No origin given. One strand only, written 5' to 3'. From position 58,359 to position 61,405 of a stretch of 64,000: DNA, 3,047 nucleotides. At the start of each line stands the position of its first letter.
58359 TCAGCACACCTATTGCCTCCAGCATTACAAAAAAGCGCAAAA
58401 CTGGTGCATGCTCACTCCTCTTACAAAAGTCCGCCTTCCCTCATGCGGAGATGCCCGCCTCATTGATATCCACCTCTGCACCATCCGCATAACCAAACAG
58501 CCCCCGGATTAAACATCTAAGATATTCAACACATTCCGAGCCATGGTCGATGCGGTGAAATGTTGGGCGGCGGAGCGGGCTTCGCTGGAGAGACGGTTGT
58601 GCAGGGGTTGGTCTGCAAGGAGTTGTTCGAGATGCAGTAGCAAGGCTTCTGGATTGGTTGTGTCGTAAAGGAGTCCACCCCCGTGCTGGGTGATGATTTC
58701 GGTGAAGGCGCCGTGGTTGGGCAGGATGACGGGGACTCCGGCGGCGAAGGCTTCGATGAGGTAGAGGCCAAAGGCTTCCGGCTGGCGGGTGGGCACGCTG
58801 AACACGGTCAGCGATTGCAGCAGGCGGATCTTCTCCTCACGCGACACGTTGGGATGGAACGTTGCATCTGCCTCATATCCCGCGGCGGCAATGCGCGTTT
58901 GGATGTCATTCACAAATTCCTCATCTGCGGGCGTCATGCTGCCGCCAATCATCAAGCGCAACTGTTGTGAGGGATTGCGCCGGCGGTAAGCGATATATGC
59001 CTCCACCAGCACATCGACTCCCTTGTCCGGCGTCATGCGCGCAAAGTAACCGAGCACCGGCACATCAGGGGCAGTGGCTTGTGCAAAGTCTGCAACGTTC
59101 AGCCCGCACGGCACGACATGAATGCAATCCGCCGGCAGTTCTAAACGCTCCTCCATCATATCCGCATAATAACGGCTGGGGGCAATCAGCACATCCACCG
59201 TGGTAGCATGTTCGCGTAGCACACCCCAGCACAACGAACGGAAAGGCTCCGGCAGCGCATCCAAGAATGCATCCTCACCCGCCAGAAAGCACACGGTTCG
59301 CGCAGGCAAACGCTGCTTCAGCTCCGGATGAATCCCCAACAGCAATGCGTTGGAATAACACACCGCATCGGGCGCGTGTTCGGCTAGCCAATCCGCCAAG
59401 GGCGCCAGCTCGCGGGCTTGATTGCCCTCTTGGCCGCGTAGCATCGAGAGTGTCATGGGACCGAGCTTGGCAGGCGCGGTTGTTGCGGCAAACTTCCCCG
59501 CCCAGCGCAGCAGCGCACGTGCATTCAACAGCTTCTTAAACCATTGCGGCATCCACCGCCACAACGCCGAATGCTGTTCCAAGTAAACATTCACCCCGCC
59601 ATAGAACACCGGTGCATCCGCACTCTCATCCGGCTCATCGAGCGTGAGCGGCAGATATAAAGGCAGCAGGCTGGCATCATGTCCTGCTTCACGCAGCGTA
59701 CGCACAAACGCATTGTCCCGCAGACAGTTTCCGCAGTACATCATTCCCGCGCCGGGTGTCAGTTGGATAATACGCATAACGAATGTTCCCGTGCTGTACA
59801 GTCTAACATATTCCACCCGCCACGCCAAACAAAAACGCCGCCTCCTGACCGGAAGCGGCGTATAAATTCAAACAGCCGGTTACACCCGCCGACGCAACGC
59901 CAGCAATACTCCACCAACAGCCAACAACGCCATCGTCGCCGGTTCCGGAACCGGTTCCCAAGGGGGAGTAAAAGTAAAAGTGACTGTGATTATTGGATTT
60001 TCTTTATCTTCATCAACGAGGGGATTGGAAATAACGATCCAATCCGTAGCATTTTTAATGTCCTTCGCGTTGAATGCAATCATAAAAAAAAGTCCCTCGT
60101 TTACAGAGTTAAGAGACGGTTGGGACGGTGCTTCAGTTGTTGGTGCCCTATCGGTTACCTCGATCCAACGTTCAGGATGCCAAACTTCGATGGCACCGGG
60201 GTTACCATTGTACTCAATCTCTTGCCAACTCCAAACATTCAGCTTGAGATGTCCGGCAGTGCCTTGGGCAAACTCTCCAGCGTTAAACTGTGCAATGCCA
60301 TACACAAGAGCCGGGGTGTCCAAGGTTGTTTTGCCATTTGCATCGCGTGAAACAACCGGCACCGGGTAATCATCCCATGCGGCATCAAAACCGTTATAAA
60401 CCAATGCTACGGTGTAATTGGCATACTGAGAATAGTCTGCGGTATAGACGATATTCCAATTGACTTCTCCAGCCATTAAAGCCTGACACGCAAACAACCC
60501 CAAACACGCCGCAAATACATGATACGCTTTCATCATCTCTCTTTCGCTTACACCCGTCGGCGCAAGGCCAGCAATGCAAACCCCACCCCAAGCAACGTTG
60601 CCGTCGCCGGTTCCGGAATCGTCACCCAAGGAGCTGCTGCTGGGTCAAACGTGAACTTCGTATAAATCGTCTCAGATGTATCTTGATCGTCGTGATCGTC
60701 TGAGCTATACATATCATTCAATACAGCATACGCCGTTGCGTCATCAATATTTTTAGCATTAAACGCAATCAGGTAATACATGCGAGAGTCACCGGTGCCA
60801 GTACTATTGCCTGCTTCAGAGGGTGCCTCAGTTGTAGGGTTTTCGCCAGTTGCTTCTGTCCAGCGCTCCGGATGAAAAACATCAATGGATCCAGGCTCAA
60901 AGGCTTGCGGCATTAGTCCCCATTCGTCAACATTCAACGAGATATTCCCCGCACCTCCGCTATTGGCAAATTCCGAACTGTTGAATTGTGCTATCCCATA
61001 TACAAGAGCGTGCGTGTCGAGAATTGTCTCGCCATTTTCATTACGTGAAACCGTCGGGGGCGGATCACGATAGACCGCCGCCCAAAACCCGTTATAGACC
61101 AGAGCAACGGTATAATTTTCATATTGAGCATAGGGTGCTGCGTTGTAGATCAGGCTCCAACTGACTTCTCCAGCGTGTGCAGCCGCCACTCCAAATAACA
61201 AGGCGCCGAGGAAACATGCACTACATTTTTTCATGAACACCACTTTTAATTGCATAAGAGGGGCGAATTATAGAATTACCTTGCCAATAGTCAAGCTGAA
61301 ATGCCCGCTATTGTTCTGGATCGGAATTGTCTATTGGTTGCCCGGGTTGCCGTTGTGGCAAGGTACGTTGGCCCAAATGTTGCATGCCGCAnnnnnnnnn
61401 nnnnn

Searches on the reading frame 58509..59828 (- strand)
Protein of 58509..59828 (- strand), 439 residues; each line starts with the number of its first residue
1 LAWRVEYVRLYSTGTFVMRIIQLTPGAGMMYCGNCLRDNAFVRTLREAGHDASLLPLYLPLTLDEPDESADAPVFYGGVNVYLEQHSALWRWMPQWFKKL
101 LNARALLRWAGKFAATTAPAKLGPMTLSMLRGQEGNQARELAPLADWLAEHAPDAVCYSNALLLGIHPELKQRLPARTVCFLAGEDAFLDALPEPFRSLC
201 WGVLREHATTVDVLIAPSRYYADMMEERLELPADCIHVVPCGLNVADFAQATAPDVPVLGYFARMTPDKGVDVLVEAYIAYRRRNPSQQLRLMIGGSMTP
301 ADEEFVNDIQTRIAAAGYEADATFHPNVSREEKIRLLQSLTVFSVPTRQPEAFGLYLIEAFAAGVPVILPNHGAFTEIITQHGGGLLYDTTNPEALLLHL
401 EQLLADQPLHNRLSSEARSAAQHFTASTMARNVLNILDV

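Call 80: search_protein_families(library=pfam, proteins=[window:58509-59828:-], max_evalue=0.0001)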
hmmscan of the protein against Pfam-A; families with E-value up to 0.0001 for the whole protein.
window:58509-59828:- (439 aa): 5 families
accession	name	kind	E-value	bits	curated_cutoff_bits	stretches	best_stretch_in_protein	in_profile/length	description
PF00534.26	Glycos_transf_1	-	3.2e-29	102.1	26.4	1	251-419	10-171/172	Glycosyl transferases group 1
PF13692.12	Glyco_trans_1_4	-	3.9e-21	76.2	27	1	257-406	2-142/142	Glycosyl transferases group 1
PF13439.12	Glyco_transf_4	-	1.4e-11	45.1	28.5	1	138-245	58-168/170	Glycosyltransferase Family 4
PF20706.3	GT4-conflict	-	3.9e-07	29.8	26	1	251-382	190-323/385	Family 4 Glycosyltransferase in conflict systems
PF13579.12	Glyco_trans_4_4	-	2.5e-06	28.3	29.7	1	136-242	55-158/158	Glycosyl transferase 4-like domain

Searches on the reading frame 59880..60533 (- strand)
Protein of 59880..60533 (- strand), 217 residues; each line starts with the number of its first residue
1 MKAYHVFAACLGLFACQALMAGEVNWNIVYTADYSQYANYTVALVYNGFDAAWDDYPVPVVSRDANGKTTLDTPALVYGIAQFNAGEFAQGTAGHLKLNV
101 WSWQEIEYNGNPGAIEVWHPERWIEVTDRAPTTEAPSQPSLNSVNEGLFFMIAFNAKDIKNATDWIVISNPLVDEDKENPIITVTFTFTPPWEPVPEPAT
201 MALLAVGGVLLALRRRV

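Call 67: search_protein_families(library=ncbifam, proteins=[window:59880-60533:-], max_evalue=0.01)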
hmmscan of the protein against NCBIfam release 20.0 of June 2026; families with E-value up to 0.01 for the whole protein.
window:59880-60533:- (217 aa): 9 families
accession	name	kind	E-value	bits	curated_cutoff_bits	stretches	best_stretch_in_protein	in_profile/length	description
TIGR02595.1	PEP_CTERM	domain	4e-05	24.2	16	1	195-216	1-22/24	PEP-CTERM sorting domain-containing protein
NF038129.1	PEP_NF038129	equivalog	8.9e-05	22.4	65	1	183-216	158-192/194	NF038129 family PEP-CTERM protein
NF041927.1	Xrt_dep_XDP1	equivalog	0.00014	22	125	1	184-216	206-241/242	exosortase-dependent surface protein XDP1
NF038125.1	PEP_CTERM_THxN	subfamily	0.0017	18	85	1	177-216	207-244/246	THxN family PEP-CTERM protein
NF038130.1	PEP_NF038130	equivalog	0.0024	17.5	60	1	183-213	252-282/283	NF038130 family PEP-CTERM protein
NF033554.9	floc_PepA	equivalog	0.0029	17.5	80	1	186-216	232-258/261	flocculation-associated PEP-CTERM protein PepA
NF038120.1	PEP_CTERM_QFxxD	subfamily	0.0069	16.3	80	1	193-216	191-214/215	NF038120 family PEP-CTERM protein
NF038119.1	PEP_CTERM_MHFG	equivalog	0.0075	16.6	100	1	183-216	224-257/260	MHFG family PEP-CTERM protein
NF038118.1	PEP_CTERM_CCXG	equivalog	0.0093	15.6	90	0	194-216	175-197/199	CCXG family PEP-CTERM protein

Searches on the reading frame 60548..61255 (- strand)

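Call 67: search_protein_families(library=ncbifam, proteins=[window:60548-61255:-], max_evalue=0.01)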
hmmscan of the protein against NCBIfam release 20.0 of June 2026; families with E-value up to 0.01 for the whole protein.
window:60548-61255:- (235 aa): 5 families
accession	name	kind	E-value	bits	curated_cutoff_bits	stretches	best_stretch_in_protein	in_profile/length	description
NF038129.1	PEP_NF038129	equivalog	0.00051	19.9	65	1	194-234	153-192/194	NF038129 family PEP-CTERM protein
NF038125.1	PEP_CTERM_THxN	subfamily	0.00065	19.3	85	1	193-234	203-244/246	THxN family PEP-CTERM protein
NF038120.1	PEP_CTERM_QFxxD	subfamily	0.0017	18.3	80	1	161-234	147-214/215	NF038120 family PEP-CTERM protein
NF038118.1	PEP_CTERM_CCXG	equivalog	0.0033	17.1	90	1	196-234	161-197/199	CCXG family PEP-CTERM protein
NF041927.1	Xrt_dep_XDP1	equivalog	0.0046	17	125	1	206-234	213-241/242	exosortase-dependent surface protein XDP1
